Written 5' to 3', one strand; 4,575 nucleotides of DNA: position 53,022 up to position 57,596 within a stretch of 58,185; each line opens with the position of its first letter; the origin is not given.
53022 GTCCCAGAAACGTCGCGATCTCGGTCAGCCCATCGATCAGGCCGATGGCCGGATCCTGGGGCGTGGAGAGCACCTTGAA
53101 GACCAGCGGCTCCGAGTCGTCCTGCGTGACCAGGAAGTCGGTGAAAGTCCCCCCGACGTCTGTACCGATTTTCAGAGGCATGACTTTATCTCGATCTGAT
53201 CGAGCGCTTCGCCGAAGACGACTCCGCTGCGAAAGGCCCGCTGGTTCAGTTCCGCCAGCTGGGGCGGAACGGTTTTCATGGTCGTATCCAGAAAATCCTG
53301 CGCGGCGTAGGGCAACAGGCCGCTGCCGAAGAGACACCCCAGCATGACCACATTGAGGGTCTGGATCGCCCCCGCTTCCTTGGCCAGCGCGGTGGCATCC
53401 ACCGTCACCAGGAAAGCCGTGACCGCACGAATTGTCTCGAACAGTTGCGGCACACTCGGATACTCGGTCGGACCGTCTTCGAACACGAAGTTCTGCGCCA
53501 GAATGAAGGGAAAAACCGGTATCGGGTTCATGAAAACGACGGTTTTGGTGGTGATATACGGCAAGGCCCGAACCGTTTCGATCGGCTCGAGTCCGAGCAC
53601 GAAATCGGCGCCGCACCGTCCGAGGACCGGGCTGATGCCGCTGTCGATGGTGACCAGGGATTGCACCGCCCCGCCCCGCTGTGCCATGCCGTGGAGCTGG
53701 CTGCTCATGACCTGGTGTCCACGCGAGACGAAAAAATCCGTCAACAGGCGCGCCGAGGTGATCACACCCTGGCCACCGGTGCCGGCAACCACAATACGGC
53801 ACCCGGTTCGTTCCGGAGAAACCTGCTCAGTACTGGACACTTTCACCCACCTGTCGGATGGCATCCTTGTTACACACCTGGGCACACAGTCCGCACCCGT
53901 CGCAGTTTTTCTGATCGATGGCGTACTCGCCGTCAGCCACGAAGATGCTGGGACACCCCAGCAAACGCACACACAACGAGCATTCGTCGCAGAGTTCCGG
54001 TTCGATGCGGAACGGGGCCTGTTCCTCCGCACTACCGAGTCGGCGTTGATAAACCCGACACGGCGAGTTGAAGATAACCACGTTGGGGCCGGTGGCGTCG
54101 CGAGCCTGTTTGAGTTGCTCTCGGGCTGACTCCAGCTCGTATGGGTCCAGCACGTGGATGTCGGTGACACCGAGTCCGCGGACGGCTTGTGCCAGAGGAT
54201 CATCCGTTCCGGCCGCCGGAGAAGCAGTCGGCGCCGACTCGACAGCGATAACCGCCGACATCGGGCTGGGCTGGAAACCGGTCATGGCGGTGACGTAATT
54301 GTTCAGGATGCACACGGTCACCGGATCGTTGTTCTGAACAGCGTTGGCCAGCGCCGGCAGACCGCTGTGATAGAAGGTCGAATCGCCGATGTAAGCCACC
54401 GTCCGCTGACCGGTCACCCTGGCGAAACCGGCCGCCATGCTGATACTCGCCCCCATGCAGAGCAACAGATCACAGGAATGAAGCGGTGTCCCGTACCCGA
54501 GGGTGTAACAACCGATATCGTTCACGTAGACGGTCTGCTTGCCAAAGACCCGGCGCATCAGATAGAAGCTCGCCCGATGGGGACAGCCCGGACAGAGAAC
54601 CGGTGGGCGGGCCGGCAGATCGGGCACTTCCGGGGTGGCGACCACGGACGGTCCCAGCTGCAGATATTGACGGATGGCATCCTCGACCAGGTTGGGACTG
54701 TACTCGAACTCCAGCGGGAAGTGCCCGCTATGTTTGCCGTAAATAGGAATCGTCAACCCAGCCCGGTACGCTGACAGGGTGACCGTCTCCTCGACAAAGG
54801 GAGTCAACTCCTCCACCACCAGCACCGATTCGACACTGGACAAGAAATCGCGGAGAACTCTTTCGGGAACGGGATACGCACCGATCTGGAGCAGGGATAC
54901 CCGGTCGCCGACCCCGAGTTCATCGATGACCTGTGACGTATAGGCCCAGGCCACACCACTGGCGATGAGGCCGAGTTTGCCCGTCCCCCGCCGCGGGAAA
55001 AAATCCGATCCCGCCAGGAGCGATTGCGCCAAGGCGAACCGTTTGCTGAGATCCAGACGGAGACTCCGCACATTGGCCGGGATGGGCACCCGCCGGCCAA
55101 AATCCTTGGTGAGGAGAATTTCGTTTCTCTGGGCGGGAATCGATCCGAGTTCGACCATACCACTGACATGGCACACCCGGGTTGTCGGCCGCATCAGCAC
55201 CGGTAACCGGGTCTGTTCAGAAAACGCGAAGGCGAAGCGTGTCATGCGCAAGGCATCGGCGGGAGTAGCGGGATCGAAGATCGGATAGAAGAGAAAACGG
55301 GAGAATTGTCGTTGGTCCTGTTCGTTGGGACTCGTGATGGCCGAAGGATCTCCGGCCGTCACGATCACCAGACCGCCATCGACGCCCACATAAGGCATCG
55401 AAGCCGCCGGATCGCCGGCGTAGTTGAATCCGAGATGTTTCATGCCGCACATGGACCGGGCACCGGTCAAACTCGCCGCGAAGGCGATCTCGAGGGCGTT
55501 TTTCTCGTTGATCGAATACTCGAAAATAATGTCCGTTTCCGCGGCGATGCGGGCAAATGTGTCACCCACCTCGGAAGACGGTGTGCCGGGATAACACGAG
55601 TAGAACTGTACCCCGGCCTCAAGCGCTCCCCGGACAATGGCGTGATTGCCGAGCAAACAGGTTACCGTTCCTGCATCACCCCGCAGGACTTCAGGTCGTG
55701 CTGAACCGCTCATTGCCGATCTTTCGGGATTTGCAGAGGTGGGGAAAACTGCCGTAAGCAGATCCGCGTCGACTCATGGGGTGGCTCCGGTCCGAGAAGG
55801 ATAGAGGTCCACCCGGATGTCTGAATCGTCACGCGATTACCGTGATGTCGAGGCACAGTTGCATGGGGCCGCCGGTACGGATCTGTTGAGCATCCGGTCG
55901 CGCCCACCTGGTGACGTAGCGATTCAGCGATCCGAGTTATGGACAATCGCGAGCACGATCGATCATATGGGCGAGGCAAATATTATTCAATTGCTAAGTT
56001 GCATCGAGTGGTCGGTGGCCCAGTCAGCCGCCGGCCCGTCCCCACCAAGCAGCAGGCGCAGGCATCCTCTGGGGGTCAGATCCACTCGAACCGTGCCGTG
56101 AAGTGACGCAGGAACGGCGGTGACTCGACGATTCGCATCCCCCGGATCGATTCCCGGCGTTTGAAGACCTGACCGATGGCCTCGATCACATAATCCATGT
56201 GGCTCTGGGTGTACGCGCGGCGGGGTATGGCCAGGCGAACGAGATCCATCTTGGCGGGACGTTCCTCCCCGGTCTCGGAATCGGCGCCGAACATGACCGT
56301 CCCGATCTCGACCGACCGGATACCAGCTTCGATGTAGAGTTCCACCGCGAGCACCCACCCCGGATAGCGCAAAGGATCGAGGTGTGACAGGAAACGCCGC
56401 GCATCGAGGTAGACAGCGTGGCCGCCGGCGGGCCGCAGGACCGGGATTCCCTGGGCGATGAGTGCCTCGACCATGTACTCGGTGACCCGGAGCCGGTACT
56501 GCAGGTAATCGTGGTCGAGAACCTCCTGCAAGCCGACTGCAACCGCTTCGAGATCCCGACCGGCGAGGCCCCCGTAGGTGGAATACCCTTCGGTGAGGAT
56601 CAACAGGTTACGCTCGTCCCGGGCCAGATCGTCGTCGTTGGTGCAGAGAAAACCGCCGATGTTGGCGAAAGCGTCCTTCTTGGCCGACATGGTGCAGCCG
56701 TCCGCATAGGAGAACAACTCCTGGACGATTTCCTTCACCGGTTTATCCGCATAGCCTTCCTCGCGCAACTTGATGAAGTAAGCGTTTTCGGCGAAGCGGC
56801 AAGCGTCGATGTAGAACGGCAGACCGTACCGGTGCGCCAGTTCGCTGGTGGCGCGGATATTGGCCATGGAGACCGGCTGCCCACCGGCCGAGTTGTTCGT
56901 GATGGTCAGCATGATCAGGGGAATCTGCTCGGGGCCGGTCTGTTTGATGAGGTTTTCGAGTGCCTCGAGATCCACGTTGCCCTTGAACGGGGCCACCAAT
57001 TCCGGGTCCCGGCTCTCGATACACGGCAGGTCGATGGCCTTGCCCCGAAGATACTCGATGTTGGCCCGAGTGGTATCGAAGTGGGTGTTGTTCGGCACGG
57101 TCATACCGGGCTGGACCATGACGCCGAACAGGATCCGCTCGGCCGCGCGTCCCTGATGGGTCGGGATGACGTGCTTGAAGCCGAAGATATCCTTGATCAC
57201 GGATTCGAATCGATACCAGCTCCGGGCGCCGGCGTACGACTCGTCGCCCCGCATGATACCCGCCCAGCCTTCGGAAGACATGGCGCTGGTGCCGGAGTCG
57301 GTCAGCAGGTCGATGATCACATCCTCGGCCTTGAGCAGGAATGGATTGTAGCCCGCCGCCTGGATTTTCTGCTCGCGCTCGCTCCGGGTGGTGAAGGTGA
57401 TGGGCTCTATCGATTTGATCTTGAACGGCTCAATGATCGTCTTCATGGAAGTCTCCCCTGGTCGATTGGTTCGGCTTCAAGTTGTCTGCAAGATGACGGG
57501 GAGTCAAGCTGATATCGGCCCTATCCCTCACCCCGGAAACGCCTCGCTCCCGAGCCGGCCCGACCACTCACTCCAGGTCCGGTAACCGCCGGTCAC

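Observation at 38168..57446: Rewired, tryptophan-linked iaa-like cluster for anaerobic indole-ring catabolism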

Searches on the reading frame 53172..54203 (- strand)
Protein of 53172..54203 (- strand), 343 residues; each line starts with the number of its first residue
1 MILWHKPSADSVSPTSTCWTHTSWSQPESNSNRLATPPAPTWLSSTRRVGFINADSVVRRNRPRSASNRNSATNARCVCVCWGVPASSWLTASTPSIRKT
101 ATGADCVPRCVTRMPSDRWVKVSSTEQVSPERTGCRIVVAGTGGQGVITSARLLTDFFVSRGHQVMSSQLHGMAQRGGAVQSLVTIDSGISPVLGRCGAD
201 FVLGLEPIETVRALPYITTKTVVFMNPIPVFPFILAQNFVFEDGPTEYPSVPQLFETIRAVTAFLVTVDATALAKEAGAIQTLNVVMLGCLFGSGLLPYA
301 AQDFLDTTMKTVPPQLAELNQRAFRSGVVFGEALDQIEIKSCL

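Call 5: search_protein_families(library=pfam, proteins=[window:53172-54203:-])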
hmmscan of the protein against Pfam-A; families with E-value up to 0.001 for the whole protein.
window:53172-54203:- (343 aa): 1 family
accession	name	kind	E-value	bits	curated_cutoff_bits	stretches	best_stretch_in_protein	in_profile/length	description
PF01558.24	POR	-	3.6e-25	89.6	27.4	1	143-328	1-172/173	Pyruvate ferredoxin/flavodoxin oxidoreductase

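Call 16: search_protein_families(library=ncbifam, proteins=[window:53172-54203:-], max_evalue=0.00001)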
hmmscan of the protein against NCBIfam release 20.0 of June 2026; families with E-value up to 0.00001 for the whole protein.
window:53172-54203:- (343 aa): 17 families
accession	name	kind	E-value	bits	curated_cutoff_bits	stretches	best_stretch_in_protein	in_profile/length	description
NF005323.0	PRK06853.1-3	equivalog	1.3e-42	145.9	238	1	135-328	7-192/197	indolepyruvate oxidoreductase subunit beta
TIGR03334.1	IOR_beta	equivalog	9.4e-41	139.9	205.8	1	135-328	1-188/189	indolepyruvate ferredoxin oxidoreductase subunit beta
NF005322.0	PRK06853.1-2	equivalog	1.1e-36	126.5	237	1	136-328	7-190/197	indolepyruvate oxidoreductase subunit beta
NF005325.0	PRK06853.1-5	equivalog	9.6e-34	116.8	230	1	136-328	5-188/192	indolepyruvate oxidoreductase subunit beta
NF004917.0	PRK06274.1-3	equivalog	1.9e-29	103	284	1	137-327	5-189/203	indolepyruvate oxidoreductase subunit beta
NF005326.0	PRK06853.1-6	equivalog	3.2e-26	92.4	348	1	136-329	5-194/202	indolepyruvate oxidoreductase subunit beta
NF005324.0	PRK06853.1-4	equivalog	1.3e-25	90.4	222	1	137-332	5-190/196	indolepyruvate oxidoreductase subunit beta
NF005328.0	PRK06853.2-2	equivalog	3.6e-24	85.6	240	1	137-328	6-180/192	indolepyruvate oxidoreductase subunit beta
NF004918.0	PRK06274.1-4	equivalog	2.1e-22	79.8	278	1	137-325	5-186/202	indolepyruvate oxidoreductase subunit beta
NF004915.0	PRK06274.1-1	equivalog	2.4e-21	76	274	1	137-329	5-190/194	indolepyruvate oxidoreductase subunit beta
NF005327.0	PRK06853.2-1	equivalog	3.4e-19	69.4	242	1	136-295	5-154/194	indolepyruvate oxidoreductase subunit beta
NF004916.0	PRK06274.1-2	equivalog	4.2e-18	66.1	227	1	136-206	4-74/178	indolepyruvate oxidoreductase subunit beta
NF009589.0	PRK13030.1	subfamily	1.9e-13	49.1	816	1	128-331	722-927/1170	indolepyruvate ferredoxin oxidoreductase family protein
NF005329.0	PRK06853.2-4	equivalog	3.2e-13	50.2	267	1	136-207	3-81/175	indolepyruvate oxidoreductase subunit beta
NF009588.0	PRK13029.1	subfamily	3e-10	38.7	952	1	127-331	737-943/1196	indolepyruvate ferredoxin oxidoreductase family protein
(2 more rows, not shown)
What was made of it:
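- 53172..53864 (-): iorB: IOR beta subunit (POR gamma-type domain), about 230 aa. Its best NCBIfam families are IOR_beta models, though all score below their cutoffs (calls 5, 16).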

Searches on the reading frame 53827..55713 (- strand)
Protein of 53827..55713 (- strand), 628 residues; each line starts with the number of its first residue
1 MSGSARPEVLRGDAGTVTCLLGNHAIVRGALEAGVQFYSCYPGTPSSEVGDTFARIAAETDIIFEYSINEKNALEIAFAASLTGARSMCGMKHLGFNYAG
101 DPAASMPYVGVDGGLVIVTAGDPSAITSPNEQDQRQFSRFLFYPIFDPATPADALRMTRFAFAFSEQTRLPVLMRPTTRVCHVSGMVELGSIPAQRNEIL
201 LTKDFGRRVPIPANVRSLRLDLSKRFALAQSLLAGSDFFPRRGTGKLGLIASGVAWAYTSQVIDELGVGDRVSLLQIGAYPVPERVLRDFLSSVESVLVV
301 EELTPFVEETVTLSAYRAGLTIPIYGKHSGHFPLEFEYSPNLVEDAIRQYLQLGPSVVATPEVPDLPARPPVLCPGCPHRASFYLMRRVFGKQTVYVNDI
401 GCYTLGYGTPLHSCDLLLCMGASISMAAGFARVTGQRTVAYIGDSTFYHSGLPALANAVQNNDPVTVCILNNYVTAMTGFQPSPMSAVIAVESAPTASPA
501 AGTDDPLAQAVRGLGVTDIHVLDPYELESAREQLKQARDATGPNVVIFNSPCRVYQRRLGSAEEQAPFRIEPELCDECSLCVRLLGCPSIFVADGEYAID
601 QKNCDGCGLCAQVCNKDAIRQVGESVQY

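Call 5: search_protein_families(library=pfam, proteins=[window:53827-55713:-])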
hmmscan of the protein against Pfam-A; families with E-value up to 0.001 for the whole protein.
window:53827-55713:- (628 aa): 4 families
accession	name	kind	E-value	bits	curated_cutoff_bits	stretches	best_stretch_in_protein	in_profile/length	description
PF02775.26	TPP_enzyme_C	-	2.6e-20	73.2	21.9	1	399-547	1-150/151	Thiamine pyrophosphate enzyme, C-terminal TPP binding domain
PF01855.24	POR_N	-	5.6e-09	36.5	27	1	29-176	2-153/231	Pyruvate flavodoxin/ferredoxin oxidoreductase, thiamine diP-bdg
PF00037.32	Fer4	-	4.6e-06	26.7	21.1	1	598-620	2-24/24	4Fe-4S binding domain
PF13237.11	Fer4_10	-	0.00028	21.2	25.5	1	569-614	3-52/53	4Fe-4S dicluster domain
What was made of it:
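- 53827..55713 (-): iorA: indolepyruvate:ferredoxin oxidoreductase alpha subunit (TPP-binding plus 2x[4Fe-4S] domain), 628 aa. Pfam finds POR_N, TPP_enzyme_C and Fer4 (call 5).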

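Call 16: search_protein_families(library=ncbifam, proteins=[window:53827-55713:-], max_evalue=0.00001)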
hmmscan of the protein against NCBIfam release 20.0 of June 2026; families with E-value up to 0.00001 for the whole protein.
window:53827-55713:- (628 aa): 18 families
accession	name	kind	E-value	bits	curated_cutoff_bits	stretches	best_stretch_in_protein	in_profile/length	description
TIGR03336.1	IOR_alpha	equivalog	3.1e-193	643.3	650.9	1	19-619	4-595/595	indolepyruvate ferredoxin oxidoreductase subunit alpha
NF009589.0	PRK13030.1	subfamily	2.1e-29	101.9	816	1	92-604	125-675/1170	indolepyruvate ferredoxin oxidoreductase family protein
NF009588.0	PRK13029.1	subfamily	9.1e-23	80.1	952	2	360-605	445-693/1196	indolepyruvate ferredoxin oxidoreductase family protein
NF006412.0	PRK08659.1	equivalog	4.2e-15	55.8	411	1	18-189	6-183/378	2-oxoacid:acceptor oxidoreductase subunit alpha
TIGR03710.1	OAFO_sf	subfamily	5.2e-14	51.7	482.75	1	16-90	192-266/561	2-oxoacid:acceptor oxidoreductase subunit alpha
NF005507.0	PRK07119.1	subfamily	2.1e-12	46.5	399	1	20-174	7-167/352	3-methyl-2-oxobutanoate dehydrogenase subunit VorB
NF045790.1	OxalOxreddelta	equivalog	8.2e-09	35.1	230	1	570-624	257-311/316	oxalate oxidoreductase subunit delta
TIGR02700.1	flavo_MJ0208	hypoth_equivalog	5.4e-08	32.4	251.35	1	560-621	135-196/234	dihydromethanopterin reductase (acceptor)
NF007206.0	PRK09627.1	equivalog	7.6e-08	31.7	579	1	22-92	8-78/375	2-oxoglutarate synthase subunit alpha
TIGR02179.1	PorD_KorD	subfamily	1.2e-07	31.7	60.05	1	571-624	23-77/78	2-oxoacid:acceptor oxidoreductase, delta subunit, pyruvate/2-ketoisovalerate family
NF007202.0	PRK09623.1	equivalog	9.3e-07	29.1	166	1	570-622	48-101/105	3-methyl-2-oxobutanoate dehydrogenase subunit delta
NF040684.1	PorD_Arch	equivalog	1.5e-06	28.2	120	1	551-624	11-84/85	pyruvate synthase subunit PorD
NF007203.0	PRK09624.1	equivalog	1.7e-06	28.2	171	1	570-624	48-103/105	pyuvate ferredoxin oxidoreductase subunit delta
NF040770.1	hetero_SS_HdrA2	exception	1.9e-06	26.3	1100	1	569-621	573-625/777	CoB-CoM heterodisulfide reductase HdrA2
NF041891.1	hdrA_Methbact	equivalog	3.7e-06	25.5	1300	1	569-624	568-623/762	ferredoxin:CoB-CoM heterodisulfide reductase subunit HdrA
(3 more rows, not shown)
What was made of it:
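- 53827..55713 (-): NCBIfam TIGR03336 IOR_alpha scores 643.3 bits against a cutoff of 650.9 (call 16).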

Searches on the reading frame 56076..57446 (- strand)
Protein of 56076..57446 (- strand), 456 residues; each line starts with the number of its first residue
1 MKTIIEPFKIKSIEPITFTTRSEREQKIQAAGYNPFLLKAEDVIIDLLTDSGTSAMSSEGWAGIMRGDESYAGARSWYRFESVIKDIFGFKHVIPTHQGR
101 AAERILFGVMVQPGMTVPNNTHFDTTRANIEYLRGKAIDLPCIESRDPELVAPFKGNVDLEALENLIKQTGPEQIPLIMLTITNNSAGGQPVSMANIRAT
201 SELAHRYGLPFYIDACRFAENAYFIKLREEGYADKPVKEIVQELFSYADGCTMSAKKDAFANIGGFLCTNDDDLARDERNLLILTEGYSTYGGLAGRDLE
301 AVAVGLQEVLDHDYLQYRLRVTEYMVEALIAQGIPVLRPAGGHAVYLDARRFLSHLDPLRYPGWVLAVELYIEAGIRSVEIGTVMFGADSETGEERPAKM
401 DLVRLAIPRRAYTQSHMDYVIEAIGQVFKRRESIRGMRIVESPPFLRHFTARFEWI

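Call 5: search_protein_families(library=pfam, proteins=[window:56076-57446:-])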
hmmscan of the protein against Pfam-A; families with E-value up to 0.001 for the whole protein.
window:56076-57446:- (456 aa): 1 family
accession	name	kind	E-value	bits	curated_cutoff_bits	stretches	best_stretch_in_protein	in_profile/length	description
PF01212.27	Beta_elim_lyase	-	9.8e-82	274.9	27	1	46-422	1-287/288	Beta-eliminating lyase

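Call 16: search_protein_families(library=ncbifam, proteins=[window:56076-57446:-], max_evalue=0.00001)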
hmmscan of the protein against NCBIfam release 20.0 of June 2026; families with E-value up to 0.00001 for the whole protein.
window:56076-57446:- (456 aa): 5 families
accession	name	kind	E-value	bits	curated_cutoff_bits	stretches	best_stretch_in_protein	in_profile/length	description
NF009709.0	PRK13238.1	subfamily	2.5e-209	695.8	285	1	1-455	4-460/463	tryptophanase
NF053783.1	TphnTnaApg1401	equivalog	6.7e-177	589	750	1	5-454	6-455/457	tryptophanase TnaA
TIGR02618.1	tyr_phenol_ly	equivalog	1.1e-175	584.9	720.7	1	6-454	2-450/450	tyrosine phenol-lyase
TIGR02617.1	tnaA_trp_ase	equivalog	5.5e-158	526.8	825.8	1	2-453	1-464/467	tryptophanase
NF041359.1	GntG_guanitoxin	subfamily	7.4e-06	25.3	230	1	155-303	112-250/343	GntG family PLP-dependent aldolase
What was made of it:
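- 56076..57446 (-): tnaA: tryptophan indole-lyase (tryptophanase), 456 aa. It is an upstream neighbour and probably a separate transcription unit. It has the Beta_elim_lyase domain and passes NCBIfam PRK13238 (696 bits against a cutoff of 285) (calls 5, 16).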

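Call 54: search_solved_structures(query=window:56076-57446:-, max_evalue=1e-50, show_alignments=0)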
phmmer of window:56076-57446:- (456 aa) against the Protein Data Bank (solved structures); distinct sequences matched with E-value up to 1e-50: 21.
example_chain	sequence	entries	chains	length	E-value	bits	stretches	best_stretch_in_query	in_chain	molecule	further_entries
1c7g_A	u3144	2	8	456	6.6e-154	516.6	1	5-456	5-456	TYROSINE PHENOL-LYASE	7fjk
2ycp_A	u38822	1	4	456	2.4e-153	514.8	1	5-456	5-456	TYROSINE PHENOL-LYASE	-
9j3u_A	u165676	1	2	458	1.2e-152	512.5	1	5-456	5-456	Tyrosine phenol-lyase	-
2ez1_A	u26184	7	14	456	4.3e-152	510.6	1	5-456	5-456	Tyrosine phenol-lyase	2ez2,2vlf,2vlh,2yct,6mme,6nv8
1tpl_A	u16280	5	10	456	8.2e-152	509.7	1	5-456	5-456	TYROSINE PHENOL-LYASE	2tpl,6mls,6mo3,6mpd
6dur_A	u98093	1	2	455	1e-151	509.4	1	6-456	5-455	Tyrosine phenol-lyase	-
6dvx_A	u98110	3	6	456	1.1e-151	509.3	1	5-456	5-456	Tyrosine phenol-lyase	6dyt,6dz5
7tcs_A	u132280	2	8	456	1.1e-151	509.3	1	5-456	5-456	Tyrosine phenol-lyase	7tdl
6dxv_A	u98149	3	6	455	1.4e-151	508.9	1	6-456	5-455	Tyrosine phenol-lyase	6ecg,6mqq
2ycn_A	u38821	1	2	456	1.6e-151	508.8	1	5-456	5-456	TYROSINE PHENOL-LYASE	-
2yhk_A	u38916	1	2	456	5.5e-151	507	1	5-456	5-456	TYROSINE PHENOL-LYASE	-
8sij_A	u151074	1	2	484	2.8e-149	501.4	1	2-452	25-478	Tryptophanase 1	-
8sbg_A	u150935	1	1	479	4e-143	481.1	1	5-454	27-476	Tryptophanase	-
5d8g_A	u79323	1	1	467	1.5e-126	426.5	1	4-454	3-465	Tryptophanase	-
2c44_A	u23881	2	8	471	2.9e-126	425.5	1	2-454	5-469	TRYPTOPHANASE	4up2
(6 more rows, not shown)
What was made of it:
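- Tried and rejected: The overall score is slightly higher to tyrosine phenol-lyases (call 54), but the five specificity residues are tryptophanase-type.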

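Call 55: search_solved_structures(query=window:56076-57446:-, max_evalue=1e-150, show_alignments=5)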
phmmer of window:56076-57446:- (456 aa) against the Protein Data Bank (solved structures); distinct sequences matched with E-value up to 1e-150: 11.
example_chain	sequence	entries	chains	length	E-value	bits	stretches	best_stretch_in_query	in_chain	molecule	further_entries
1c7g_A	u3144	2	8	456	6.6e-154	516.6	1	5-456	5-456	TYROSINE PHENOL-LYASE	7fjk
2ycp_A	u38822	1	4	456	2.4e-153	514.8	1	5-456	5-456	TYROSINE PHENOL-LYASE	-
9j3u_A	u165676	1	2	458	1.2e-152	512.5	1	5-456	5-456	Tyrosine phenol-lyase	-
2ez1_A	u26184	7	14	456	4.3e-152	510.6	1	5-456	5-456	Tyrosine phenol-lyase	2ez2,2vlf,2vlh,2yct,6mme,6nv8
1tpl_A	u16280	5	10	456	8.2e-152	509.7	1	5-456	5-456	TYROSINE PHENOL-LYASE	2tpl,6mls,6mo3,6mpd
6dur_A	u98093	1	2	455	1e-151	509.4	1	6-456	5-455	Tyrosine phenol-lyase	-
6dvx_A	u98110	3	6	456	1.1e-151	509.3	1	5-456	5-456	Tyrosine phenol-lyase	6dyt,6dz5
7tcs_A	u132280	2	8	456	1.1e-151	509.3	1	5-456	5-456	Tyrosine phenol-lyase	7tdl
6dxv_A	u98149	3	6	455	1.4e-151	508.9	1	6-456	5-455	Tyrosine phenol-lyase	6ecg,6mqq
2ycn_A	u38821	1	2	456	1.6e-151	508.8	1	5-456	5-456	TYROSINE PHENOL-LYASE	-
2yhk_A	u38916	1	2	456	5.5e-151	507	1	5-456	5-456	TYROSINE PHENOL-LYASE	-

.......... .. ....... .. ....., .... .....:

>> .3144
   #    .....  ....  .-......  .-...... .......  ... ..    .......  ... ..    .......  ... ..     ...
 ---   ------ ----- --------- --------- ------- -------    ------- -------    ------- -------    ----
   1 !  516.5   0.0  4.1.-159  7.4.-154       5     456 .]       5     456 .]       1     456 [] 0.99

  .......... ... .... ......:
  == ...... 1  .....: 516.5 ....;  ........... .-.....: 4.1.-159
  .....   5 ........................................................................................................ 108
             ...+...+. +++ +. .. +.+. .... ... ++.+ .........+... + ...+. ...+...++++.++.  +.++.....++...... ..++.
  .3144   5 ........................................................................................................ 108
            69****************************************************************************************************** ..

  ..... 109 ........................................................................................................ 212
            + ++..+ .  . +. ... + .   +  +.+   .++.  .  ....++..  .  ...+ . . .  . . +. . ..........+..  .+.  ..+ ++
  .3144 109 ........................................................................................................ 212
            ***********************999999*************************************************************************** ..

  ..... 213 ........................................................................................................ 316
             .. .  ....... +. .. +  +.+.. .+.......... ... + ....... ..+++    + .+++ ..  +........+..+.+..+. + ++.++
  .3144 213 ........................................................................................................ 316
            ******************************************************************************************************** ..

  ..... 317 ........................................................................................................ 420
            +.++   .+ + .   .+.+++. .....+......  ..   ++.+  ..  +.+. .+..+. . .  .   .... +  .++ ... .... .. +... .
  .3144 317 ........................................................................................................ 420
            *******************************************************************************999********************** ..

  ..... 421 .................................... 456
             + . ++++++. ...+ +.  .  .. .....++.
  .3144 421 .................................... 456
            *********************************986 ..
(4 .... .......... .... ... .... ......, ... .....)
